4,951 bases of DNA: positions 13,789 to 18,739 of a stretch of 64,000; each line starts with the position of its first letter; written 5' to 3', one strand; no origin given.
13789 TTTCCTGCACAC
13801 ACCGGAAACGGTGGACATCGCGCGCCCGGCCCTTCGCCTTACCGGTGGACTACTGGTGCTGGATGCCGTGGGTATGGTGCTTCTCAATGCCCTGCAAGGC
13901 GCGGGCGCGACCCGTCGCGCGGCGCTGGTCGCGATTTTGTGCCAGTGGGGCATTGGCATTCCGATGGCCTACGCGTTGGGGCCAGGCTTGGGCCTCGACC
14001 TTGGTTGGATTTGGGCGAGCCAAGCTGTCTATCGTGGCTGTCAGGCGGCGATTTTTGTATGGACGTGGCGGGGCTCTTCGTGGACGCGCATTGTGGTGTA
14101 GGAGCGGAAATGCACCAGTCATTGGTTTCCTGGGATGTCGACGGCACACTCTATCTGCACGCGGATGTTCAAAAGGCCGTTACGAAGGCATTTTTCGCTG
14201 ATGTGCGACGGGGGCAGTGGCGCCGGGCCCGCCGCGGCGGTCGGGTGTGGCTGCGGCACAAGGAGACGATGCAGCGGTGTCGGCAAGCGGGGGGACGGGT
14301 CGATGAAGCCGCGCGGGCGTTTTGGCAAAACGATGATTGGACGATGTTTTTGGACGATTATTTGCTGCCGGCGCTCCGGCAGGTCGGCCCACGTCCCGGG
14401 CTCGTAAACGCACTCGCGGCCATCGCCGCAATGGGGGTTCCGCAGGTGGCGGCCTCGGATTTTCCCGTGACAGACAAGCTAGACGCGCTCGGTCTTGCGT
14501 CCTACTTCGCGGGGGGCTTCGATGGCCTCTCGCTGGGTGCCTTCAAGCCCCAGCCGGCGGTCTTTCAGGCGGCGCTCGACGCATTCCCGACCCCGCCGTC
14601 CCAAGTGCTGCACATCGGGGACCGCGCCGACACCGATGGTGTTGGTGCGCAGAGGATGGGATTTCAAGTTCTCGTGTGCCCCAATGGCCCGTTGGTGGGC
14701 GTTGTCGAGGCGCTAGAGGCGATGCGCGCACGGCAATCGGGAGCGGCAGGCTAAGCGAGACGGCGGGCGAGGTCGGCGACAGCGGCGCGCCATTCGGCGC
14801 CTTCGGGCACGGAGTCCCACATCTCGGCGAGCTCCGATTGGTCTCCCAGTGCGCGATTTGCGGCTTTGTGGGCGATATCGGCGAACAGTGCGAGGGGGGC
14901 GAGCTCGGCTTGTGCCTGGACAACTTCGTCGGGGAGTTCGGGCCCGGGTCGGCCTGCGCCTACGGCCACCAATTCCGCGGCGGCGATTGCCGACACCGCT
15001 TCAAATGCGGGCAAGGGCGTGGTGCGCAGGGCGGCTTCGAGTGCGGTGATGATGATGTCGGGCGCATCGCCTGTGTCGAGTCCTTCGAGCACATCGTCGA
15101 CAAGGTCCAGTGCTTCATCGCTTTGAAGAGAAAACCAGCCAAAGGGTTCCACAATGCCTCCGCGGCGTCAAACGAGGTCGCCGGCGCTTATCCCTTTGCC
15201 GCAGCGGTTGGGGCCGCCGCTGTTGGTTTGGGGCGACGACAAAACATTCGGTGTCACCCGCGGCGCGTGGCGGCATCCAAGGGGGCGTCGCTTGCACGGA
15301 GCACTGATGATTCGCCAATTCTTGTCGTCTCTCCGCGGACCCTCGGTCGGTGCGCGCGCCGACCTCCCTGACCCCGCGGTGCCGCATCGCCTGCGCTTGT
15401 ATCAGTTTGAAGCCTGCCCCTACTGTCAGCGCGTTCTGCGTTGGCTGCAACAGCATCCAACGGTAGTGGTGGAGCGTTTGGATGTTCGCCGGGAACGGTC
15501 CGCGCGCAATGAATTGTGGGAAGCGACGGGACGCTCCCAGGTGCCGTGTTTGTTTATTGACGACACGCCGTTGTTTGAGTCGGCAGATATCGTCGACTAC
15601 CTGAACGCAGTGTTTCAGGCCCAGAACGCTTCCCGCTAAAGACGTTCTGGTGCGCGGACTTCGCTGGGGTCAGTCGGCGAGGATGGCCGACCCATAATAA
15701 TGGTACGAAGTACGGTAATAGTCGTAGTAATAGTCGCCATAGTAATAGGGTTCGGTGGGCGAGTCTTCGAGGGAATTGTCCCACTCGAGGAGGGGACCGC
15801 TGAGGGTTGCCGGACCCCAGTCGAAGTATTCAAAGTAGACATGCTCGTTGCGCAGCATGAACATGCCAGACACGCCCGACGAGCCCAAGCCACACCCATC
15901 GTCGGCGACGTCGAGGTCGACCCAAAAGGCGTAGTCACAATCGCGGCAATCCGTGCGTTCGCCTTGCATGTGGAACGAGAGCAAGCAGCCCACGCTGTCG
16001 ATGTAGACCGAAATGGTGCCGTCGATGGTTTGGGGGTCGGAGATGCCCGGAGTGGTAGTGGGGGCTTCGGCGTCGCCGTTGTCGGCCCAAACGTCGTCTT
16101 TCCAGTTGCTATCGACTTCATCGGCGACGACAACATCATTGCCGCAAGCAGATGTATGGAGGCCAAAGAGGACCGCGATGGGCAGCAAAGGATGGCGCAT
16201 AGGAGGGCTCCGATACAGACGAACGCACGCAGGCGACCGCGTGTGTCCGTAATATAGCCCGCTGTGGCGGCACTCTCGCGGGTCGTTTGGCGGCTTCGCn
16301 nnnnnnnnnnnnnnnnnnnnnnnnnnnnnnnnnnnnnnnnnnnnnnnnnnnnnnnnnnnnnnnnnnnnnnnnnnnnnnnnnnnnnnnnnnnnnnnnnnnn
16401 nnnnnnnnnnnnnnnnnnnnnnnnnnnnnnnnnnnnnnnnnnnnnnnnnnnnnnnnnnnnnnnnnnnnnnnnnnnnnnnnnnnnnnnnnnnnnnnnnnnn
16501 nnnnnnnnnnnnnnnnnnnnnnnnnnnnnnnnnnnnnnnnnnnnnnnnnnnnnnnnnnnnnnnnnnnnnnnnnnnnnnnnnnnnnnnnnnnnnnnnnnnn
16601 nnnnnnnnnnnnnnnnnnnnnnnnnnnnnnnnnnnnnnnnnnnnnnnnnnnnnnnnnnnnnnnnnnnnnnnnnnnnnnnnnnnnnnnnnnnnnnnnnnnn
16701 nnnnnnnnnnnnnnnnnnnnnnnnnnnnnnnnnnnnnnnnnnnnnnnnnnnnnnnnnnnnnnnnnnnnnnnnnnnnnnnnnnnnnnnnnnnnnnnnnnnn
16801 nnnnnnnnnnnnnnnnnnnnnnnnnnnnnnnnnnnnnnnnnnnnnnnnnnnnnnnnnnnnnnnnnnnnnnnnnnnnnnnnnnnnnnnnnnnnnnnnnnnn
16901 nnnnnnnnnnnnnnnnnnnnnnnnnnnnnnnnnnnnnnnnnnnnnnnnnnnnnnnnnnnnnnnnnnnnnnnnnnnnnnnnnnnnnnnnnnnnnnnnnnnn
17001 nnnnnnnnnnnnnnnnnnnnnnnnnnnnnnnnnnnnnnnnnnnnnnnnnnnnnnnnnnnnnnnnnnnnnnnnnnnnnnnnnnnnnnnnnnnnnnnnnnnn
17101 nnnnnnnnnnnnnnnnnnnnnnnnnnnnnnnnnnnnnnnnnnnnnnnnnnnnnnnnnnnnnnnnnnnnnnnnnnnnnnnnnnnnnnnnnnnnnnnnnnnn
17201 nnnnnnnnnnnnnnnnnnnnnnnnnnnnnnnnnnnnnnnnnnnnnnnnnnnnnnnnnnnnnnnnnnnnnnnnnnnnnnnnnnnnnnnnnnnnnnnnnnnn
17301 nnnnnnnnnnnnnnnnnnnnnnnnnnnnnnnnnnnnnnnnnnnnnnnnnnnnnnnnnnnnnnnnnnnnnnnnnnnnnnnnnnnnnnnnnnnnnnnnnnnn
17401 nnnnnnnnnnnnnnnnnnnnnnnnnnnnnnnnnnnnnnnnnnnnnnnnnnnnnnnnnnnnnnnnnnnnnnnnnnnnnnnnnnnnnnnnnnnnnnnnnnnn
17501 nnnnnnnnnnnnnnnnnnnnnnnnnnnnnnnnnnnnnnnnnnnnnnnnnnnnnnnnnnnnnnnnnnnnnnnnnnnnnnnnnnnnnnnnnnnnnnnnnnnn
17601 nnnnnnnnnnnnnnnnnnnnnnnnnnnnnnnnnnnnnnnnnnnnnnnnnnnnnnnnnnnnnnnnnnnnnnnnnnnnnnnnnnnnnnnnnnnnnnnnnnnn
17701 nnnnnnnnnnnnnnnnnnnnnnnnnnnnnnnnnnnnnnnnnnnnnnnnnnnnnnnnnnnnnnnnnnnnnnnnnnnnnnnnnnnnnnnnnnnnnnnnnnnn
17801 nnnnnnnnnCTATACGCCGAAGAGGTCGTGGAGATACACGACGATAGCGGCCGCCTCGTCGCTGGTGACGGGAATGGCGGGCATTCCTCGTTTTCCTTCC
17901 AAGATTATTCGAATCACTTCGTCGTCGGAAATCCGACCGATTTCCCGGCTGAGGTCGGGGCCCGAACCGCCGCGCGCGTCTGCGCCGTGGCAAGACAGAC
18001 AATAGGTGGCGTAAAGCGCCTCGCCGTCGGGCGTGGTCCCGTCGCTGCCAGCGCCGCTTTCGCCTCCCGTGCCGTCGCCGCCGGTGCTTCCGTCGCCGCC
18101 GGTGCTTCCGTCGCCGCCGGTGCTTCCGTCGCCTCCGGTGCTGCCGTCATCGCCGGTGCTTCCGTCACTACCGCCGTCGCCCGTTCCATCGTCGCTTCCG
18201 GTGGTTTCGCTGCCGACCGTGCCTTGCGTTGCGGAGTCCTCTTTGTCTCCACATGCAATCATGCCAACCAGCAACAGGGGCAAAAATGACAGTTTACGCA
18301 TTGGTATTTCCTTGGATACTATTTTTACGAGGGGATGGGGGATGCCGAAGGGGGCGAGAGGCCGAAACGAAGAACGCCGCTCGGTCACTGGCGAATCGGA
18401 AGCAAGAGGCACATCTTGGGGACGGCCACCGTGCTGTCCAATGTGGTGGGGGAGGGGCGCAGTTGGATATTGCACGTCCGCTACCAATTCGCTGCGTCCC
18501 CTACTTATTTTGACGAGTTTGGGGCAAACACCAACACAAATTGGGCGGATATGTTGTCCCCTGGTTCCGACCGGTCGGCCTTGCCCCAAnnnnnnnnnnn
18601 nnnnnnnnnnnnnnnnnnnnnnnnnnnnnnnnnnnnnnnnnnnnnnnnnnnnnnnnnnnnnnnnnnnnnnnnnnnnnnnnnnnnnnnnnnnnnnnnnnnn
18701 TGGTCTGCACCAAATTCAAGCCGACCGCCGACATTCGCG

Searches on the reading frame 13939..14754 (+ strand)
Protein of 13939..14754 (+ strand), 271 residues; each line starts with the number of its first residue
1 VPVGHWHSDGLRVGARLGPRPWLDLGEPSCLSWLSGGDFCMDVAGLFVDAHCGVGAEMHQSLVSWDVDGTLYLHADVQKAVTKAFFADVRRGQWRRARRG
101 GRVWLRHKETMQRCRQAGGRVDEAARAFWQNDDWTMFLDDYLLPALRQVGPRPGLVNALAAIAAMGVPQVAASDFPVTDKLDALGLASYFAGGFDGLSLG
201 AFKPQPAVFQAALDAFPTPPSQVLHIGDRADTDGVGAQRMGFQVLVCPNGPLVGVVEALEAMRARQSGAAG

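Call 24: search_protein_families(library=pfam, proteins=[window:13939-14754:+], max_evalue=0.001)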
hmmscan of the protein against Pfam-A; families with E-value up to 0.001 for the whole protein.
window:13939-14754:+ (271 aa): 3 families
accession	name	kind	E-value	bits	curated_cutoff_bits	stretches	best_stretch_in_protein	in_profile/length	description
PF00702.32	Hydrolase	-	1.3e-15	58.7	26.4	1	62-241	3-191/191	haloacid dehalogenase-like hydrolase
PF13242.12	Hydrolase_like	-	1.6e-08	34.8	22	1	203-246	4-47/75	HAD-hyrolase-like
PF13419.12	HAD_2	-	1.1e-06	29.4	23.8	1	65-246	3-177/178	Haloacid dehalogenase-like hydrolase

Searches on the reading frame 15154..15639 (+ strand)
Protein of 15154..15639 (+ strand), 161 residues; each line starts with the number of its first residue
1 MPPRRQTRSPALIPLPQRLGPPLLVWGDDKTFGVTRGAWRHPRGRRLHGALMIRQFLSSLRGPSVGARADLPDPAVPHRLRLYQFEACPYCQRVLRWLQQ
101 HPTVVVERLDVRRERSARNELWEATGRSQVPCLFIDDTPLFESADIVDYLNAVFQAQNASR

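Call 24: search_protein_families(library=pfam, proteins=[window:15154-15639:+], max_evalue=0.001)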
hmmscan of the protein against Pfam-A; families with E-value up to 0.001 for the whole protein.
window:15154-15639:+ (161 aa): 3 families
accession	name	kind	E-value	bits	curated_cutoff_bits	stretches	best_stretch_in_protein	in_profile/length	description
PF00462.30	Glutaredoxin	-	5.4e-12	46.2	22.9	1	82-137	3-57/60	Glutaredoxin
PF13417.12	GST_N_3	-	2.2e-11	44.3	22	1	82-152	1-69/75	Glutathione S-transferase, N-terminal domain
PF13409.12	GST_N_2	-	1.8e-08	35.3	25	1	87-152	1-69/70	Glutathione S-transferase, N-terminal domain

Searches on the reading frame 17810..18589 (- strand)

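Call 88: search_protein_families(library=pfam, proteins=[window:17810-18589:-], max_evalue=0.001)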
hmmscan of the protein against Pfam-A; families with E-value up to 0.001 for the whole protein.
window:17810-18589:- (259 aa): 2 families
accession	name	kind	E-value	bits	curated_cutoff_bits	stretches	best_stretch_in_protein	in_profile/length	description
PF13442.11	Cytochrome_CBB3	-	2.2e-13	50.7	27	1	187-253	4-68/68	Cytochrome C oxidase, cbb3-type, subunit III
PF00034.26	Cytochrom_C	-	8.1e-05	24.3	21.3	0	188-218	3-35/90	Cytochrome c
